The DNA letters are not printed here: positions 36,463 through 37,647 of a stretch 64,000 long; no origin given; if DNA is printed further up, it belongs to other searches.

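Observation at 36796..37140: The canonical R / S-T-S / E ADP-ribosyltransferase signature is replaced in every copy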

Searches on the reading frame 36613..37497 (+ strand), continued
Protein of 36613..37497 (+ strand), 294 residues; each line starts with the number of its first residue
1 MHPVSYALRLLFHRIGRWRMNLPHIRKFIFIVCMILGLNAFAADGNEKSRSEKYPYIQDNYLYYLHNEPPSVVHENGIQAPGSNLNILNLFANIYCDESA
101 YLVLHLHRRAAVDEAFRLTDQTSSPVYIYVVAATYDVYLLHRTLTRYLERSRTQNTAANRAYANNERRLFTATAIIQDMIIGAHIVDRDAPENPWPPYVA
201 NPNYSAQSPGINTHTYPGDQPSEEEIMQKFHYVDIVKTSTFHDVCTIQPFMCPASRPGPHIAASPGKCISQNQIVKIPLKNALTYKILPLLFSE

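Call 35: find_encoding_contigs(protein=P0013, flank=10000, max_places=3)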
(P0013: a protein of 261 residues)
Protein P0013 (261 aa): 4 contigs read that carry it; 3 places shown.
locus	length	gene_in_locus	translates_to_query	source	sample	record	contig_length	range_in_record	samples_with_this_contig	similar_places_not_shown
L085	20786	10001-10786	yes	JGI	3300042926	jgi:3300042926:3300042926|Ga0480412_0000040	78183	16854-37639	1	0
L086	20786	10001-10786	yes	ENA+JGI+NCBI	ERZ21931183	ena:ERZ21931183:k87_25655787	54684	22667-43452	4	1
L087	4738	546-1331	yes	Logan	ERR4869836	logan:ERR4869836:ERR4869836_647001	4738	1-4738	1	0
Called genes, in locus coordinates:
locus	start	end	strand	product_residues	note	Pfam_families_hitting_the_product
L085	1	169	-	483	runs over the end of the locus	PF20695:UbiD_N, PF01977:UbiD, PF20696:UbiD_C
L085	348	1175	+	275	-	PF01464:SLT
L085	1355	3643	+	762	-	PF00390:malic, PF03949:Malic_M, PF01515:PTA_PTB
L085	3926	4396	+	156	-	PF01337:Barstar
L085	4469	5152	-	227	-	PF20260:PUA_4, PF04452:Methyltrans_RNA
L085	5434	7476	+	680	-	PF00456:Transketolase_N, PF13292:DXP_synthase_N (faint), PF00676:E1_dh (weak), PF02779:Transket_pyr, PF02780:Transketolase_C, PF22613:Transketolase_C_1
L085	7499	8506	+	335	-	PF00044:Gp_dh_N, PF02800:Gp_dh_C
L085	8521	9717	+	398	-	PF00162:PGK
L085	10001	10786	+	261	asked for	-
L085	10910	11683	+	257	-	PF00994:MoCF_biosynth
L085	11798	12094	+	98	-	-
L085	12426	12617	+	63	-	-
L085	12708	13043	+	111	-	-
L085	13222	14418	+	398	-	PF01070:FMN_dh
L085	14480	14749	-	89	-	PF01176:eIF-1a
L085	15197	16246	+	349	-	PF01116:F_bP_aldolase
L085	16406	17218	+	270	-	PF01259:SAICAR_synt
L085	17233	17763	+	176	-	PF00731:AIRC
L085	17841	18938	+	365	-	PF22660:RS_preATP-grasp-like, PF02222:ATP-grasp, PF17769:PurK_C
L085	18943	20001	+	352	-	PF01300:Sua5_yciO_yrdC, PF03481:Sua5_C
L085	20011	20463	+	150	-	PF01575:MaoC_dehydratas, PF13452:FAS1_DH_region (weak)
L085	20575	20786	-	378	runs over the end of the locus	PF02771:Acyl-CoA_dh_N, PF08028:Acyl-CoA_dh_2 (faint), PF02770:Acyl-CoA_dh_M, PF00441:Acyl-CoA_dh_1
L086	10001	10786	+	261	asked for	-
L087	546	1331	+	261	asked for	-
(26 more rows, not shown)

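Call 39: find_encoding_contigs(protein=P0011, flank=8000, max_places=2)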
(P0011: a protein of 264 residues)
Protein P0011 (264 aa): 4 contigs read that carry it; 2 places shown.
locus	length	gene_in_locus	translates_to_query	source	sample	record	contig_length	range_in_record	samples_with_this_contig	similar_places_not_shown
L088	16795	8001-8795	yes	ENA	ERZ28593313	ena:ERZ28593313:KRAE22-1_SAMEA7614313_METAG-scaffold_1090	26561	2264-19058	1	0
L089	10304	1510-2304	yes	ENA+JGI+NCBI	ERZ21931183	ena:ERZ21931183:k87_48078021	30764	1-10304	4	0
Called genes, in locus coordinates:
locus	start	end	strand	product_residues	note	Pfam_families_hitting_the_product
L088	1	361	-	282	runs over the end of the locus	PF02811:PHP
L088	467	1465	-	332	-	PF00561:Abhydrolase_1, PF12146:Hydrolase_4 (weak), PF12697:Abhydrolase_6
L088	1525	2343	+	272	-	-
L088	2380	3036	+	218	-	PF00072:Response_reg, PF00486:Trans_reg_C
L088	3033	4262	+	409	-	PF08521:2CSK_N, PF00672:HAMP (weak), PF00512:HisKA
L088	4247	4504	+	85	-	PF02518:HATPase_c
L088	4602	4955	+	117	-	PF04076:BOF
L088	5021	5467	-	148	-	-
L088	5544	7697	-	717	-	PF13567:DUF4131, PF03772:Competence, PF00753:Lactamase_B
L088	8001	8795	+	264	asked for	-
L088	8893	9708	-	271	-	PF01026:TatD_DNase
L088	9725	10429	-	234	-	PF00005:ABC_tran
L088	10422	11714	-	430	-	PF12704:MacB_PCD, PF02687:FtsX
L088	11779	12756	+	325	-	-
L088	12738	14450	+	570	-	PF01368:DHH, PF02272:DHHA1, PF17768:RecJ_OB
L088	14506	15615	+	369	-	PF03462:PCRF, PF00472:RF-1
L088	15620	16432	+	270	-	PF00106:adh_short, PF13561:adh_short_C2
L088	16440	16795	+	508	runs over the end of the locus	PF01336:tRNA_anti-codon, PF00152:tRNA-synt_2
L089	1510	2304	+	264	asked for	-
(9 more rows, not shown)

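Call 40: find_encoding_contigs(protein=P0006, flank=8000, max_places=2)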
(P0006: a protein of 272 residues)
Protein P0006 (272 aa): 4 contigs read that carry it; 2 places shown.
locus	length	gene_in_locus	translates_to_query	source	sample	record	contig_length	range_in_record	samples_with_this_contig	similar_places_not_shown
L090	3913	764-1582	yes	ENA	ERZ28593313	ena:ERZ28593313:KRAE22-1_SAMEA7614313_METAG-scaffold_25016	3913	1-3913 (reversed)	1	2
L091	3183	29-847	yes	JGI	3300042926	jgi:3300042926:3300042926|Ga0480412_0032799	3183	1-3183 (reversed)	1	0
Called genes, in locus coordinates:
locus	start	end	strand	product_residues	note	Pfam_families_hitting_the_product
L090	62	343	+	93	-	-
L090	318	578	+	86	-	-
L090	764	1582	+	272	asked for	-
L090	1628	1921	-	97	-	-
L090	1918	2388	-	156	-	PF04364:DNA_pol3_chi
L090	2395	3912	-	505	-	?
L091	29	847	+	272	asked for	-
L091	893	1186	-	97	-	-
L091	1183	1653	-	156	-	PF04364:DNA_pol3_chi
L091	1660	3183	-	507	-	?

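Call 45: predict_structure(alignment_id=A4)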
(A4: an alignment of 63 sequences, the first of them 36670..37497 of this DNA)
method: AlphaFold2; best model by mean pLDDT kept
length: 275 residues; sequences in the alignment: 63
mean_pLDDT: 85.8   pTM: 0.78
mean pLDDT of the five models: 85.8, 85.7, 85.1, 85.1, 84.4
residues with pLDDT >= 90: 175; 70-90: 54; 50-70: 39; < 50: 7
segments of 3 or more residues with pLDDT < 50: 31-33
pLDDT, mean of each block of 10 residues (from residue 1): 76 86 56 54 96 98 97 94 96 94 95 97 97 90 94 98 95 84 93 95 94 83 90 69 64 67 71 72
secondary structure, 60 per line:
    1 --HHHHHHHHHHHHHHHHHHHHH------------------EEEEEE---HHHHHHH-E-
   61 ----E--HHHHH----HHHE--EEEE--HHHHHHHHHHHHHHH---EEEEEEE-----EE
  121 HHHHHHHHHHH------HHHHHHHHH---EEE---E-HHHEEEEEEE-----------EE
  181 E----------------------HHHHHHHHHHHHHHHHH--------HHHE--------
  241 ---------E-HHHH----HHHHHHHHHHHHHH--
elements in order: H3-23 E42-47 H51-57 H68-72 E83-86 H89-103 E107-113 H121-131 H138-146 E150-152 E161-167 E179-181 H204-220 H252-255 H260-273

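Call 48: fold_search(model_id=the predicted structure, library=pdb)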
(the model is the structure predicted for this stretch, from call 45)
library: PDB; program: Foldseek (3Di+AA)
matches with E <= 10: 159; with E <= 0.001: 72
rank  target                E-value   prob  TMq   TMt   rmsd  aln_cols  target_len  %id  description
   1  7ee6_G                1.4e-11  1.00  0.51  0.63   3.3       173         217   20  Crystal structure of PltC toxin (released 2021-12-22)
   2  6ro0_A                2.3e-11  1.00  0.50  0.61   3.4       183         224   19  CRYSTAL STRUCTURE OF GENETICALLY DETOXIFIED PERTUSSIS TOXIN GDPT. (released 2020-06-03)
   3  4k6l_G                3.1e-11  1.00  0.51  0.62   3.2       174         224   20  Structure of Typhoid Toxin (released 2013-07-17)
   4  6ro0_G                3.3e-11  1.00  0.50  0.61   3.5       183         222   19  CRYSTAL STRUCTURE OF GENETICALLY DETOXIFIED PERTUSSIS TOXIN GDPT. (released 2020-06-03)
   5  9kyb_B                1.3e-10  1.00  0.51  0.61   3.2       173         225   19  PltBd1/PltBd2 heteropentameric holotoxin from S. diarizonae (released 2025-10-29)
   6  9e3h_A                1.7e-10  1.00  0.50  0.61   3.5       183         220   19  Cryo EM structure of pertussis toxin in complex with neutralizing Fab PERT-61 (released 2025-10-29)
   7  4z9d_A                1.1e-09  1.00  0.50  0.76   3.0       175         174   16  EcPltA (released 2016-10-12)
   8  4z9c_A                1.4e-09  1.00  0.50  0.61   3.4       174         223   16  EcPltAB Oxidized (released 2016-10-12)
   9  7ski_A                1.6e-09  1.00  0.48  0.71   3.8       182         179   19  Pertussis toxin in complex with PJ34 (released 2022-04-13)
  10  4z9d_C                1.8e-09  1.00  0.50  0.76   3.5       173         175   17  EcPltA (released 2016-10-12)
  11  7sne_B                2.0e-09  1.00  0.46  0.68   3.6       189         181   19  Pertussis toxin S1 subunit bound to BaAD (released 2022-04-13)
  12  7ski_B                2.1e-09  1.00  0.45  0.67   4.4       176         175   20  Pertussis toxin in complex with PJ34 (released 2022-04-13)
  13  4z9d_B                2.7e-09  1.00  0.51  0.77   3.0       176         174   16  EcPltA (released 2016-10-12)
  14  4tlv_D                3.1e-09  1.00  0.45  0.23   5.4       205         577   14  CARDS TOXIN, NICKED (released 2015-04-08)
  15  1prt_A                3.3e-09  1.00  0.51  0.61   3.4       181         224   19  THE CRYSTAL STRUCTURE OF PERTUSSIS TOXIN (released 1995-01-26)
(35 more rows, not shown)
